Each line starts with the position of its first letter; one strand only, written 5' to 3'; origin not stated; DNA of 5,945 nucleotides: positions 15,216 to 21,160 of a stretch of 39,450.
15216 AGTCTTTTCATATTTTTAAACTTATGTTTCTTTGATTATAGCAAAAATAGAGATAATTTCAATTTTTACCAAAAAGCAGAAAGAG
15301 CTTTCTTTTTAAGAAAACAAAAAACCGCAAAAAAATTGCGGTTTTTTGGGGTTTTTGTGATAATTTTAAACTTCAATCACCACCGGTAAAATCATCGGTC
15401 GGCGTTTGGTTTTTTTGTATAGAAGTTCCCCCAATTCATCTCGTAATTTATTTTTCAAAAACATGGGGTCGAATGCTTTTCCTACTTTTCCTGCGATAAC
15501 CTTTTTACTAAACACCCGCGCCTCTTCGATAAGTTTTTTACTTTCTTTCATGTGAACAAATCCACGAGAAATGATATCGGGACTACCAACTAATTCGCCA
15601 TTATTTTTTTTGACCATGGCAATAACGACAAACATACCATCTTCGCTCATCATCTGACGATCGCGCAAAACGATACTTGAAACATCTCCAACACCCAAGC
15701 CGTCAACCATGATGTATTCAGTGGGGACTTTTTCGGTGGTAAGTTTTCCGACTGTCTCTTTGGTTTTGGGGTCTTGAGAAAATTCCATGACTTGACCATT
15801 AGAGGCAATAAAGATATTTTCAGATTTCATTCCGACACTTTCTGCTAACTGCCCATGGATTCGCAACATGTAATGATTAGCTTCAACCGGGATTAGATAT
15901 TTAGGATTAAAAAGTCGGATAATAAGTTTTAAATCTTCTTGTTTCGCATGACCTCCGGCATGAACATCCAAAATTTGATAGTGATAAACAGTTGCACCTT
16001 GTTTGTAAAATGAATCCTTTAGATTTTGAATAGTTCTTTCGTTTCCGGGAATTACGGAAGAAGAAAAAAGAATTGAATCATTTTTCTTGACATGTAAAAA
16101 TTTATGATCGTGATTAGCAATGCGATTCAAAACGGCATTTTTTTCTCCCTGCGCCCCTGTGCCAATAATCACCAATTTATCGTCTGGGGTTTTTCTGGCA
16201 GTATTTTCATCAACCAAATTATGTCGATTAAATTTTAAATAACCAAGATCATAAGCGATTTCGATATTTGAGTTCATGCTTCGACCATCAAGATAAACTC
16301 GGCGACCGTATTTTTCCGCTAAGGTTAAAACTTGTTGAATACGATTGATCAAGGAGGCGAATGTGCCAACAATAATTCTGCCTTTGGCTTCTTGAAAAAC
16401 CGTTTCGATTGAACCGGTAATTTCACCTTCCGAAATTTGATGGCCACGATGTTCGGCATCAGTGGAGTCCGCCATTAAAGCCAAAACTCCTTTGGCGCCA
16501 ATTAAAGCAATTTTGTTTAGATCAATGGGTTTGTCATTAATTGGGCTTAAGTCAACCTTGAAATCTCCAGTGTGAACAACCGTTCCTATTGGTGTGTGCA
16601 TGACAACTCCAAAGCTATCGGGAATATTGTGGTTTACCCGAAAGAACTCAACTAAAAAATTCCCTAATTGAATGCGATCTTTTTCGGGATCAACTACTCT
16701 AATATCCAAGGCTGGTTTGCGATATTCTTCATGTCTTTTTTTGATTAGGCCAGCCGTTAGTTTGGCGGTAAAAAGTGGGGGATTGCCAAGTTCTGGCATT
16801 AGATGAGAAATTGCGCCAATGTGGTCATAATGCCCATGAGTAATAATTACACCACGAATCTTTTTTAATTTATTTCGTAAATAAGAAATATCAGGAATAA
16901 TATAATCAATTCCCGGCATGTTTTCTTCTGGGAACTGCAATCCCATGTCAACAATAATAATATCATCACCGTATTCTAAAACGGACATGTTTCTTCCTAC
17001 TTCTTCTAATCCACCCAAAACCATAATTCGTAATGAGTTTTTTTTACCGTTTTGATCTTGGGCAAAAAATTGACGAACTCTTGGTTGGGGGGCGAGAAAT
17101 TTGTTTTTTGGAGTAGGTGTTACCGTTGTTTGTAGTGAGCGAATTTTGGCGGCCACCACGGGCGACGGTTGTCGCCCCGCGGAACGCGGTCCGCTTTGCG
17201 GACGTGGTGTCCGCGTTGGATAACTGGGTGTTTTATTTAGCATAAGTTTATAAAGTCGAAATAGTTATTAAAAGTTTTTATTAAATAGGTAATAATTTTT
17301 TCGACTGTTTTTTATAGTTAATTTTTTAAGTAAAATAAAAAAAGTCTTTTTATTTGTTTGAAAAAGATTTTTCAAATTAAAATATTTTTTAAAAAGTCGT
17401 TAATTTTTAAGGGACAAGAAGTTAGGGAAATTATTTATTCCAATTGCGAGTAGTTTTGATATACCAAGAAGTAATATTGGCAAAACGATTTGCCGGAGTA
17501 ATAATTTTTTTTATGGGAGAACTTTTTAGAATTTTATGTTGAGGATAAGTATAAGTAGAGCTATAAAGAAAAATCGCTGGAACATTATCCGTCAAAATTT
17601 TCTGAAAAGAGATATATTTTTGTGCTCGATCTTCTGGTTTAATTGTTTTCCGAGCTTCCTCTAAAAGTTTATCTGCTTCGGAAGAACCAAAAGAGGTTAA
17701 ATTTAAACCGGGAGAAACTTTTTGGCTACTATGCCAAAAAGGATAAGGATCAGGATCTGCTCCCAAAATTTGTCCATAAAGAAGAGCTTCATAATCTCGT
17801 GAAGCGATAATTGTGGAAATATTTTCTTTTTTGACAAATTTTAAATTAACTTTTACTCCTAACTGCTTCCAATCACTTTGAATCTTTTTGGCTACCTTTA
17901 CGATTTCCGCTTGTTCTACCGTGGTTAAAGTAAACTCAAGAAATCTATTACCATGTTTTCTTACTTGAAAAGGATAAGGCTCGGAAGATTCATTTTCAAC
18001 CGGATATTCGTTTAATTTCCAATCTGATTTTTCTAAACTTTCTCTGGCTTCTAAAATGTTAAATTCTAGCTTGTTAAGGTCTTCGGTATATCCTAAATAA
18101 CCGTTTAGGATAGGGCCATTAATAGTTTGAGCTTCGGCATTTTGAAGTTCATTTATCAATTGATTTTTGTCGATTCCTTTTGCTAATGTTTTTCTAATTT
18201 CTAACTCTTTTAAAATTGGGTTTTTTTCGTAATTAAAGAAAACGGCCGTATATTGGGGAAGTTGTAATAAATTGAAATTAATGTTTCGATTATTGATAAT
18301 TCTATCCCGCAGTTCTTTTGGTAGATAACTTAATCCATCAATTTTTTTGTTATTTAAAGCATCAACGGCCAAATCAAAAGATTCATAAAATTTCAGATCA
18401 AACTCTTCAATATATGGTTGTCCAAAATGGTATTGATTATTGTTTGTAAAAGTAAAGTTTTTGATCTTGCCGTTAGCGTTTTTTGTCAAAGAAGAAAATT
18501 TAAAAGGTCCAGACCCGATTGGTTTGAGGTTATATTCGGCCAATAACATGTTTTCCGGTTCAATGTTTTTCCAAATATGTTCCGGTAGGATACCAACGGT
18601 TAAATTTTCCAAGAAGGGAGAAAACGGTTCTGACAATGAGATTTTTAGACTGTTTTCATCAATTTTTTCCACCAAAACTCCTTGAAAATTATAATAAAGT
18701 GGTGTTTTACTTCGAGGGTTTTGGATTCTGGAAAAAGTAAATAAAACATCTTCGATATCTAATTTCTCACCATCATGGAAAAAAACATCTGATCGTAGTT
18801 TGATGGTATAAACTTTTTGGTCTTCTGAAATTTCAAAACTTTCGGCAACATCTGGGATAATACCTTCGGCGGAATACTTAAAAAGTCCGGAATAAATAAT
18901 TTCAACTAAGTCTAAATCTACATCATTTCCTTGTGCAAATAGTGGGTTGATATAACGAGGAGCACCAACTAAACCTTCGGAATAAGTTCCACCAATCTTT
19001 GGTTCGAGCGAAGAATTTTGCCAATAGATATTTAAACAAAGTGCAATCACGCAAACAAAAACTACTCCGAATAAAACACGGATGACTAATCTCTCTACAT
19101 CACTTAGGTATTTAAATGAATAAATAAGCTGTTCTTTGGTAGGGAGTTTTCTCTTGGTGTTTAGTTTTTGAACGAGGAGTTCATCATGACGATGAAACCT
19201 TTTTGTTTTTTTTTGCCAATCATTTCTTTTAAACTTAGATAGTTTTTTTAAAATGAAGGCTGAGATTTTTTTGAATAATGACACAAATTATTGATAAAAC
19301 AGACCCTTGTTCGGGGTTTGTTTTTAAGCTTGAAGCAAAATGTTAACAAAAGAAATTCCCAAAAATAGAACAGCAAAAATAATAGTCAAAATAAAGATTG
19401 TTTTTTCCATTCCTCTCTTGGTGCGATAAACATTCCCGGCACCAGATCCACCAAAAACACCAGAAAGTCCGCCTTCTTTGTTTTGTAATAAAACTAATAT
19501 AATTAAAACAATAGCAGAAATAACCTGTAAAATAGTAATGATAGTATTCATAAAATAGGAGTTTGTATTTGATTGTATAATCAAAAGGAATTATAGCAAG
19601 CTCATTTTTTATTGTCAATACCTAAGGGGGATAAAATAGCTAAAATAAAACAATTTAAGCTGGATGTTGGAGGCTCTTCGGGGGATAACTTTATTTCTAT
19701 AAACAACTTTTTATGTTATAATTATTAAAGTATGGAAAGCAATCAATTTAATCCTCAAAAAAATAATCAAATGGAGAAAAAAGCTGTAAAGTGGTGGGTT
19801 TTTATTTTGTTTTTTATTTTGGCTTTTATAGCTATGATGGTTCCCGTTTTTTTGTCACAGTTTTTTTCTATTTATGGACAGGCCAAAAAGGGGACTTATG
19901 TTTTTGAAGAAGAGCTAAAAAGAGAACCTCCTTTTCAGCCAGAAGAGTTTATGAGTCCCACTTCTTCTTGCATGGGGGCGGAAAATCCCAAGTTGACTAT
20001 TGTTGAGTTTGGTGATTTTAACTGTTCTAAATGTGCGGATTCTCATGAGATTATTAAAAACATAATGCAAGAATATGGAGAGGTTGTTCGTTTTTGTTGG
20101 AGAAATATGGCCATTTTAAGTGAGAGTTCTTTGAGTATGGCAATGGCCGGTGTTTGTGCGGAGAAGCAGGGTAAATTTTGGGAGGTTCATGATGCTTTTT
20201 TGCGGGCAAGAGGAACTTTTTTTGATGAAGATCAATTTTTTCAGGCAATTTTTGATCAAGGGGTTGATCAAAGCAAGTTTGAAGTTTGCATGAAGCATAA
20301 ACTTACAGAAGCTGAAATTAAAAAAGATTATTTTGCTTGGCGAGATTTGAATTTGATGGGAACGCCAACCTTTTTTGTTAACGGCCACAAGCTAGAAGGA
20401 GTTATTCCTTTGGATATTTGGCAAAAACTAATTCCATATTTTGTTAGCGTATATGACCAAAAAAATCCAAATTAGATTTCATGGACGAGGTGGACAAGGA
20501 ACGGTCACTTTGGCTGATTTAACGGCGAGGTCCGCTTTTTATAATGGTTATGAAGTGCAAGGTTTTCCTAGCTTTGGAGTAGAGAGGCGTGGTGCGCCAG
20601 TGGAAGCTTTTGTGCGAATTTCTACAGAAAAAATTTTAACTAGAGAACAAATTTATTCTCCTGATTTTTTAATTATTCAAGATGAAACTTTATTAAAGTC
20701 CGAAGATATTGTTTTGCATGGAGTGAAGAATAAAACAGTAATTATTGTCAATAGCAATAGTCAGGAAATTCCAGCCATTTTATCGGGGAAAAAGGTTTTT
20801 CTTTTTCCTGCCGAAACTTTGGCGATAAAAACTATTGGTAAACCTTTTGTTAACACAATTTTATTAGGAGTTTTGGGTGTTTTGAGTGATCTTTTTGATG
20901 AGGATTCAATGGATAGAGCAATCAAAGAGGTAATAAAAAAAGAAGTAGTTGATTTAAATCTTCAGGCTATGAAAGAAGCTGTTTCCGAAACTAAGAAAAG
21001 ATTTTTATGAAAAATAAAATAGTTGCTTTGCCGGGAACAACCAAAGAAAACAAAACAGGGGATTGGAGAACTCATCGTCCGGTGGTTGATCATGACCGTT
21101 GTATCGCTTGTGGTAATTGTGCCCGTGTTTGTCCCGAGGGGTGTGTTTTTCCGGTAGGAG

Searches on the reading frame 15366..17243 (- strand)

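Call 43: search_protein_families(library=pfam, proteins=[window:15366-17243:-], max_evalue=0.001)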
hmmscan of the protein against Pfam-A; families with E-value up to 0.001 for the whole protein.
window:15366-17243:- (625 aa): 5 families
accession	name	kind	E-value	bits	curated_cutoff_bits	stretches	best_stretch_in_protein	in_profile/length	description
PF22505.1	RNase_J_b_CASP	-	5e-42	143.1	27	1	287-408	1-122/126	Ribonuclease J, beta-CASP domain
PF17770.6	RNase_J_C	-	1.7e-28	100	23.8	1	525-625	1-102/102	Ribonuclease J C-terminal domain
PF00753.33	Lactamase_B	-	1.6e-13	51.5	22.7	1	82-229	4-151/196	Metallo-beta-lactamase superfamily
PF12706.13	Lactamase_B_2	-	2.8e-10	40.6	27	1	122-229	24-144/200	Beta-lactamase superfamily domain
PF07521.17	RMMBL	-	2.5e-05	24.6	21.6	0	426-471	10-57/63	Zn-dependent metallo-hydrolase RNA specificity domain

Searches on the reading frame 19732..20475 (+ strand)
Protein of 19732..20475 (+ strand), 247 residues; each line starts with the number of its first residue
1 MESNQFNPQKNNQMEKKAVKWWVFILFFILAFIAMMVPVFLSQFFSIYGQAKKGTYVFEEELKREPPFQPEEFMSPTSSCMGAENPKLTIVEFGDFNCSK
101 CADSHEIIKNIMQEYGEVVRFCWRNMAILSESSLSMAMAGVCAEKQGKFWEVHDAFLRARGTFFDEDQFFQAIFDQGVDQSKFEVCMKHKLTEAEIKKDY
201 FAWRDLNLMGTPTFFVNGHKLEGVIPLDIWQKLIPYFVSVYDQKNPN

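Call 3: search_protein_families(library=pfam, proteins=[window:19732-20475:+], max_evalue=0.1)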
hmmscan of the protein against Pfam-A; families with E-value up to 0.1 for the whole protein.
window:19732-20475:+ (247 aa): 6 families
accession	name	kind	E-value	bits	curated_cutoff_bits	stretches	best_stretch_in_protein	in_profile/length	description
PF13462.12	Thioredoxin_4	-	2.2e-23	83.7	23.2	1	76-234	3-163/165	Thioredoxin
PF01323.26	DSBA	-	1.7e-12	48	25.6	1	99-231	11-187/191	DSBA-like thioredoxin domain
PF13098.12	Thioredoxin_2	-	0.048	14.5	27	0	84-232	3-102/104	Thioredoxin-like domain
PF23071.1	DUF7044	-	0.058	14.1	27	0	64-127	21-83/94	Domain of unknown function (DUF7044)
PF23324.1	DUF7086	-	0.059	13.8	27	1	94-136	14-56/134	Domain of unknown function (DUF7086)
PF13743.12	Thioredoxin_5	-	0.1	12.8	27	0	98-135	8-45/186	Thioredoxin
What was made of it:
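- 19732..20475 (+): dsbA-like thiol:disulfide oxidoreductase, first gene of the putative operon. It has an N-terminal membrane anchor and a CSKC motif, and overlaps porG by 35 nt. Pfam Thioredoxin_4 at 2e-23 and DSBA at 2e-12 (call 3).
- On DsbA-like oxidoreductase (19732-20475): Thioredoxin_4 at 83.7 bits and DSBA at 48 bits (call 3).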

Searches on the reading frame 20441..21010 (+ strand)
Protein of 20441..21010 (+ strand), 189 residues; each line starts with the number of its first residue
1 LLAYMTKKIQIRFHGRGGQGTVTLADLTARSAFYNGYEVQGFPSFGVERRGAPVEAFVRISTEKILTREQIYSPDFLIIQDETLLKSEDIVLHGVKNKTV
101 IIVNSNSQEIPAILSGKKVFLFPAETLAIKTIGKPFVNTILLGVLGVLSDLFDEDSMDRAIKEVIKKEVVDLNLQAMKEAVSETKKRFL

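Call 3: search_protein_families(library=pfam, proteins=[window:20441-21010:+], max_evalue=0.1)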
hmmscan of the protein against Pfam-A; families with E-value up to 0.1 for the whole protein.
window:20441-21010:+ (189 aa): 1 family
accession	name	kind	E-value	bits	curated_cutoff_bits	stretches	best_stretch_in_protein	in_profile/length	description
PF01558.24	POR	-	2.9e-37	128.9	27.4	1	17-181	1-172/173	Pyruvate ferredoxin/flavodoxin oxidoreductase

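Call 4: search_protein_families(library=ncbifam, proteins=[window:20441-21010:+], max_evalue=0.1)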
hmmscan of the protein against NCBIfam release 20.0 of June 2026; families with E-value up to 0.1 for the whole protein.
window:20441-21010:+ (189 aa): 26 families (the best 25 are shown)
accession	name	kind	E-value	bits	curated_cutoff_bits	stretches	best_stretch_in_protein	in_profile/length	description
NF006321.0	PRK08534.1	equivalog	7.6e-53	178.9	225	1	9-186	2-179/181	pyruvate ferredoxin oxidoreductase subunit gamma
TIGR02175.1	PorC_KorC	subfamily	1.9e-50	171.1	81.1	1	9-185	2-176/177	2-oxoacid:acceptor oxidoreductase, gamma subunit, pyruvate/2-ketoisovalerate family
NF040683.1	PorC_Meth_Thtga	equivalog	7.1e-49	165.9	270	1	9-186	2-175/177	pyruvate synthase subunit PorC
NF010632.0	PRK14029.1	equivalog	2.8e-40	137.9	335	1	9-185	2-181/185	pyruvate/ketoisovalerate ferredoxin oxidoreductase subunit gamma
NF045762.1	PhenlGlyoxDHPadE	equivalog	9e-32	110.4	300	1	10-184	3-179/187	NADH-dependent phenylglyoxylate dehydrogenase subunit gamma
NF004497.0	PRK05844.1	equivalog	2.2e-29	102.4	243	1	9-184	2-185/186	pyruvate flavodoxin oxidoreductase subunit gamma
NF006323.0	PRK08537.1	equivalog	6.3e-17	61.5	235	1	10-185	4-179/181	2-oxoacid:ferredoxin oxidoreductase subunit gamma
TIGR03710.1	OAFO_sf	subfamily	7.4e-15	54.5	482.75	1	9-186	2-175/561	2-oxoacid:acceptor oxidoreductase subunit alpha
NF005325.0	PRK06853.1-5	equivalog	4.3e-12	46.2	230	2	124-182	132-189/192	indolepyruvate oxidoreductase subunit beta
NF005322.0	PRK06853.1-2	equivalog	3.9e-11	43.1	237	2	6-118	3-112/197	indolepyruvate oxidoreductase subunit beta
NF005323.0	PRK06853.1-3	equivalog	1.4e-10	41.4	238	1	6-184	4-195/197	indolepyruvate oxidoreductase subunit beta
NF005324.0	PRK06853.1-4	equivalog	6.8e-10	39.1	222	1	9-183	3-188/196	indolepyruvate oxidoreductase subunit beta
NF004916.0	PRK06274.1-2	equivalog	2.9e-09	37.3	227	1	10-182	4-174/178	indolepyruvate oxidoreductase subunit beta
TIGR03334.1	IOR_beta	equivalog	5.1e-09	36.4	205.8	2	106-179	110-186/189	indolepyruvate ferredoxin oxidoreductase subunit beta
NF045790.1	OxalOxreddelta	equivalog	2.2e-07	30.3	230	1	32-108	39-118/316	oxalate oxidoreductase subunit delta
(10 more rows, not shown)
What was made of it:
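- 20441..21010 (+): porG (gamma subunit). PF01558 at 3e-37 and TIGR02175 at 171 bits, above its cut-off (calls 3, 4).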
